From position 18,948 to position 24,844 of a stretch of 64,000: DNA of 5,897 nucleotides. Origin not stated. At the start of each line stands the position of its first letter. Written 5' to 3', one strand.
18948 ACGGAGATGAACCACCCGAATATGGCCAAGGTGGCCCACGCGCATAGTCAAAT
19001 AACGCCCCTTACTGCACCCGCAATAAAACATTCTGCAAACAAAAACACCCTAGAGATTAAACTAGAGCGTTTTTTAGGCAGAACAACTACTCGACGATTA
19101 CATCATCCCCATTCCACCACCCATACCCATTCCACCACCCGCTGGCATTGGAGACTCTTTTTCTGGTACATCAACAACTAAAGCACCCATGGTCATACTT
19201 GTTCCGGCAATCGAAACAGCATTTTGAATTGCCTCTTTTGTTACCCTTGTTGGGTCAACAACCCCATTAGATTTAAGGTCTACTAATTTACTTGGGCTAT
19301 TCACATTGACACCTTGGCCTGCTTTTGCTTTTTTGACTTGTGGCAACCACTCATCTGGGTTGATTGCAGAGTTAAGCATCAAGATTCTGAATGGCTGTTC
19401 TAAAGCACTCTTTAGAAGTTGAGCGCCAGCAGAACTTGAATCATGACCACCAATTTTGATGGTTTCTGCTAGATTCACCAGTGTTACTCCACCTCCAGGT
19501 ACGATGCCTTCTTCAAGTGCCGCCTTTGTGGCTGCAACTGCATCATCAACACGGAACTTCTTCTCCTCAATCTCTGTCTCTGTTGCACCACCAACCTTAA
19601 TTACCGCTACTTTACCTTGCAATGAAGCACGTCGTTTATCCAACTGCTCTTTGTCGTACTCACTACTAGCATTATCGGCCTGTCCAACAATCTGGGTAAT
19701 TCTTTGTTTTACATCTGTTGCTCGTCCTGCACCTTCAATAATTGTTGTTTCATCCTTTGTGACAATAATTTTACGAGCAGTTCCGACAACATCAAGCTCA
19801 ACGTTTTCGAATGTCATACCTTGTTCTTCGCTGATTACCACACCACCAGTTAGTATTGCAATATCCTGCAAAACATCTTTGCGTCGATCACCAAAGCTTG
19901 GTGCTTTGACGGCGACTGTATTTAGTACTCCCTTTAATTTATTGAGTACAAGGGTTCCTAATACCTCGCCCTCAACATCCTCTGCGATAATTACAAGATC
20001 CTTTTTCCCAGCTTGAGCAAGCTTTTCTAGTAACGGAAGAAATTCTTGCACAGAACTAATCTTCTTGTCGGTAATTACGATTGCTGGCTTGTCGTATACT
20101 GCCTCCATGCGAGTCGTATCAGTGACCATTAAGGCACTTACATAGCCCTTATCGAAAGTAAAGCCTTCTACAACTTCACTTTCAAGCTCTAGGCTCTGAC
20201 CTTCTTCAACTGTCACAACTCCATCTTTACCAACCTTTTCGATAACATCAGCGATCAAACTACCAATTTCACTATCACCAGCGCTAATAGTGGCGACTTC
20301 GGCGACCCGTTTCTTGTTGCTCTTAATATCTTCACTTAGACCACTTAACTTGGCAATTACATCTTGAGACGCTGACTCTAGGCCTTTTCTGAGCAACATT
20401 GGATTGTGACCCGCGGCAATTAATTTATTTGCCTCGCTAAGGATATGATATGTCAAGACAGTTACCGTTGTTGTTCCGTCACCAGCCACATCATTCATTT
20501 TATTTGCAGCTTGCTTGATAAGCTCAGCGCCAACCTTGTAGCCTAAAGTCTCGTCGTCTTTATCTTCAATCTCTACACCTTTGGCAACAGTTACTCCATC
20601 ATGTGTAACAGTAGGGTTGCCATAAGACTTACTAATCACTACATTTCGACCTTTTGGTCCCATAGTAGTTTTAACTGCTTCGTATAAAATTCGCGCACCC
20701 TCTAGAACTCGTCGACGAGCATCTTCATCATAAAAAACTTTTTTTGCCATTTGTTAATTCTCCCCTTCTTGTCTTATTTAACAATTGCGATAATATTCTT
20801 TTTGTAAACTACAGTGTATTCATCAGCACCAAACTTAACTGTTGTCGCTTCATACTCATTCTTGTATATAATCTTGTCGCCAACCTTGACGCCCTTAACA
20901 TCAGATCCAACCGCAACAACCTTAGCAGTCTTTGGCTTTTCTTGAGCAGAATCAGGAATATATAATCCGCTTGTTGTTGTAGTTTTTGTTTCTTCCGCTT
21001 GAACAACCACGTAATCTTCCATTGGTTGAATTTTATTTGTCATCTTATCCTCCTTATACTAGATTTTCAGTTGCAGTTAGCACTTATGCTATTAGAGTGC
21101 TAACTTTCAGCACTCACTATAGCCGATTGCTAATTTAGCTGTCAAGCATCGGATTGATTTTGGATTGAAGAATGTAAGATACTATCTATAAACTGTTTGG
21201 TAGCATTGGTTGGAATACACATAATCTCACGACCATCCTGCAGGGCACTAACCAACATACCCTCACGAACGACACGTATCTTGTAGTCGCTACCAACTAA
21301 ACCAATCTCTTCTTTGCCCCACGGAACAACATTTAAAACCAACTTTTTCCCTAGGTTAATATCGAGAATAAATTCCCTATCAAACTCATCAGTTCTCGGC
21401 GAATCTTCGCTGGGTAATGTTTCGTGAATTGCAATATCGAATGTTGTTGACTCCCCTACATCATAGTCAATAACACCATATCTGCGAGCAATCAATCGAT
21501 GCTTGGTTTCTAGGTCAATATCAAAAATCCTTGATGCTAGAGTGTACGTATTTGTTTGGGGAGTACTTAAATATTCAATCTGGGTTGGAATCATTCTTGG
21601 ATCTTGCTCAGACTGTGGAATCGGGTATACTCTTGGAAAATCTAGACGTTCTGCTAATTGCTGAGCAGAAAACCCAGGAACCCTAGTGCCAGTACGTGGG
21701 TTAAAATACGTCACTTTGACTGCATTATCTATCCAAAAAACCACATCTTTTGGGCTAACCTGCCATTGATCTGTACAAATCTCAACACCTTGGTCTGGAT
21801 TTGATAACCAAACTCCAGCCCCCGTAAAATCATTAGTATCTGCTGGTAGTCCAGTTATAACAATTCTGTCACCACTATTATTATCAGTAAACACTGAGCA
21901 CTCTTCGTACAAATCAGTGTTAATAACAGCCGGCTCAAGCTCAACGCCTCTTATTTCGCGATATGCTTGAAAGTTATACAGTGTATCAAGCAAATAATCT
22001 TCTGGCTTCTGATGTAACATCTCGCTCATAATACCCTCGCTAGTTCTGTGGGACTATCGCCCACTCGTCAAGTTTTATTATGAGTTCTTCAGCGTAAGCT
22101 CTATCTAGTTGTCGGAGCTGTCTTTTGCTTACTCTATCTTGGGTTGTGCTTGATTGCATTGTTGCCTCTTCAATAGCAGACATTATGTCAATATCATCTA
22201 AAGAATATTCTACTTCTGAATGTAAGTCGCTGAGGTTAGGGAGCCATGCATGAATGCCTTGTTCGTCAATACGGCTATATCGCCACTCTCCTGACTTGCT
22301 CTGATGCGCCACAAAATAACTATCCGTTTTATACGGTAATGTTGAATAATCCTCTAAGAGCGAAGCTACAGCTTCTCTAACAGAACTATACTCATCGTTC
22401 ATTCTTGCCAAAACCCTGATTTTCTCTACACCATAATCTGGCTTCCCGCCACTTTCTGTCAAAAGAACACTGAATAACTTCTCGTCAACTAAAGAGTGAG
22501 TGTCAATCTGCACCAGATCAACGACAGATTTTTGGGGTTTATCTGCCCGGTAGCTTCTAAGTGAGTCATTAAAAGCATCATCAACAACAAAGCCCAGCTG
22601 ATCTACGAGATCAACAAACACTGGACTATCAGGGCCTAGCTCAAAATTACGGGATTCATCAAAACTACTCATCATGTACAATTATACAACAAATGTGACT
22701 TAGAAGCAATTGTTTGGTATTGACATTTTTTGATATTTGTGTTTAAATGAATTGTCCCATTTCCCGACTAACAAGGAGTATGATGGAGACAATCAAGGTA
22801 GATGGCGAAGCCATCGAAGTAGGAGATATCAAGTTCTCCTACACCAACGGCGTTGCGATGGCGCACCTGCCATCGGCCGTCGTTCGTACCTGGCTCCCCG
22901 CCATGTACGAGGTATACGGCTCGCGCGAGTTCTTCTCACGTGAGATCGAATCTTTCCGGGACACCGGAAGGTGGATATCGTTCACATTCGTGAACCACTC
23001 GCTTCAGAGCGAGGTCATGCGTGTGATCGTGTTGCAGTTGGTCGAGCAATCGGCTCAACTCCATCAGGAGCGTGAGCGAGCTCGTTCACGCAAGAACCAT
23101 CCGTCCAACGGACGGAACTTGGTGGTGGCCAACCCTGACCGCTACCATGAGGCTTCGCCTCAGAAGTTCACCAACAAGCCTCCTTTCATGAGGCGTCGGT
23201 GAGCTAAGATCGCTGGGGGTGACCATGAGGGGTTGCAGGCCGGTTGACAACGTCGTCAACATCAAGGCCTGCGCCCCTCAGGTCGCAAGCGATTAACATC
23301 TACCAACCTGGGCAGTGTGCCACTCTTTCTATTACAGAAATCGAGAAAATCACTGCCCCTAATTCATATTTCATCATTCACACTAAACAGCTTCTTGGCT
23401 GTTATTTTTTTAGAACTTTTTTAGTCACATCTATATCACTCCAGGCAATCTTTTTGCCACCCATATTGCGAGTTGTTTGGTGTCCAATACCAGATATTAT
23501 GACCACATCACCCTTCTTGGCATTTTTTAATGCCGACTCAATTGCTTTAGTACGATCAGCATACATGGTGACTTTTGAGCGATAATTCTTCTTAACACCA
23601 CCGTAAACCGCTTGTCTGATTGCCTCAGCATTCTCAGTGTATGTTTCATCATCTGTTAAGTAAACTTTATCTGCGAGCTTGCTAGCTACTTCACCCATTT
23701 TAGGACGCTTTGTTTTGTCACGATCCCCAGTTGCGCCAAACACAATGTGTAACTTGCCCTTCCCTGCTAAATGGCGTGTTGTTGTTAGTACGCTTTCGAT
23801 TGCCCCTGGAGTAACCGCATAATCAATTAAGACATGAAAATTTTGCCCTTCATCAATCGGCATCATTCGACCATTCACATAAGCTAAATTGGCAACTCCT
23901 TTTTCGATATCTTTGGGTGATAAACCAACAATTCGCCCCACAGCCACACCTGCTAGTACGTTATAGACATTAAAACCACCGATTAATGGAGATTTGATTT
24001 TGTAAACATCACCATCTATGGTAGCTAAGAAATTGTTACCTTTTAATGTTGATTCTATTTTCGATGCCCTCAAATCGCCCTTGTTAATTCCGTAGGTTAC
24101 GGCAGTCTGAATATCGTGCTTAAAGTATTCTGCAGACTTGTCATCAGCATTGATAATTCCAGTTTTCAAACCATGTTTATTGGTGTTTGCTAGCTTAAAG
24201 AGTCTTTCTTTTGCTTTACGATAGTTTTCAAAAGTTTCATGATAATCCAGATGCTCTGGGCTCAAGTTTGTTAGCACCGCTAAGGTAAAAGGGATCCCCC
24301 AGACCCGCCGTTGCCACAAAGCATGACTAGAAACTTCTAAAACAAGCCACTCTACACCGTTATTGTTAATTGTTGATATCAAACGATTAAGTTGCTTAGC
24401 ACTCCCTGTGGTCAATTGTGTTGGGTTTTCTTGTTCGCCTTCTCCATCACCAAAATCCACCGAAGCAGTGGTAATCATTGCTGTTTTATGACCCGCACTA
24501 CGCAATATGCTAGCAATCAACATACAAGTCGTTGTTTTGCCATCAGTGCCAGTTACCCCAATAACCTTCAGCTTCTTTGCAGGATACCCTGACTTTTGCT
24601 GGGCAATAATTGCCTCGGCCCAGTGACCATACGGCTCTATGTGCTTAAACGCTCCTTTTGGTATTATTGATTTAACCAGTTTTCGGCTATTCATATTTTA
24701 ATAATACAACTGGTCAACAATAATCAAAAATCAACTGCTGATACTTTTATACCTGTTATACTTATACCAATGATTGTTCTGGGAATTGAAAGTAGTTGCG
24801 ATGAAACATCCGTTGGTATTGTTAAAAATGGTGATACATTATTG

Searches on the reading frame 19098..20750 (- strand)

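Call 67: search_protein_families(library=pfam, proteins=[window:19098-20750:-], max_evalue=0.00001)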
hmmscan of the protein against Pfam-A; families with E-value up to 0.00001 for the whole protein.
window:19098-20750:- (550 aa): 1 family
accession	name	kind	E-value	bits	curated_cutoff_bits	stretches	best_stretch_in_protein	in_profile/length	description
PF00118.29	Cpn60_TCP1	-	2.6e-68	231.3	34.3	1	22-526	1-487/490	TCP-1/cpn60 chaperonin family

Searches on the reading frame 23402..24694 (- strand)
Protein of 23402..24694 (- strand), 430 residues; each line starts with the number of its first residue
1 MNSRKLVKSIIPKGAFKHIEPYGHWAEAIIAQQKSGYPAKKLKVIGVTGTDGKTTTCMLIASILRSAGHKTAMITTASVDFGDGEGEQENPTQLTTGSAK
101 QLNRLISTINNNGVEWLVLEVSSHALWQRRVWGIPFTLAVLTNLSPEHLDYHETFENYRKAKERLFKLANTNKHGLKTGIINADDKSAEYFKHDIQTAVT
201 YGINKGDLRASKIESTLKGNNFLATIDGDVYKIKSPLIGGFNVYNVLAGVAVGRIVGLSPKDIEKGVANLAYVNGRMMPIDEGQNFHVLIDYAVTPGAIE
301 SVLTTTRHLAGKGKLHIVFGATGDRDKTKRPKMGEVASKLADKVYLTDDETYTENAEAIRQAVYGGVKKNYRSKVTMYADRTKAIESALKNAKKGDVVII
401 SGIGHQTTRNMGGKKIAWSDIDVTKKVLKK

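Call 67: search_protein_families(library=pfam, proteins=[window:23402-24694:-], max_evalue=0.00001)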
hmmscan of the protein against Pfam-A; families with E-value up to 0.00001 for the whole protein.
window:23402-24694:- (430 aa): 2 families
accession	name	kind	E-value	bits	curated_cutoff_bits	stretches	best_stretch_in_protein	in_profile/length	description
PF08245.18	Mur_ligase_M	-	8.3e-51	173.2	24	1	47-252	1-199/200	Mur ligase middle domain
PF02875.26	Mur_ligase_C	-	5.3e-30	105.3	28.4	1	275-402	1-125/127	Mur ligase, glutamate ligase domain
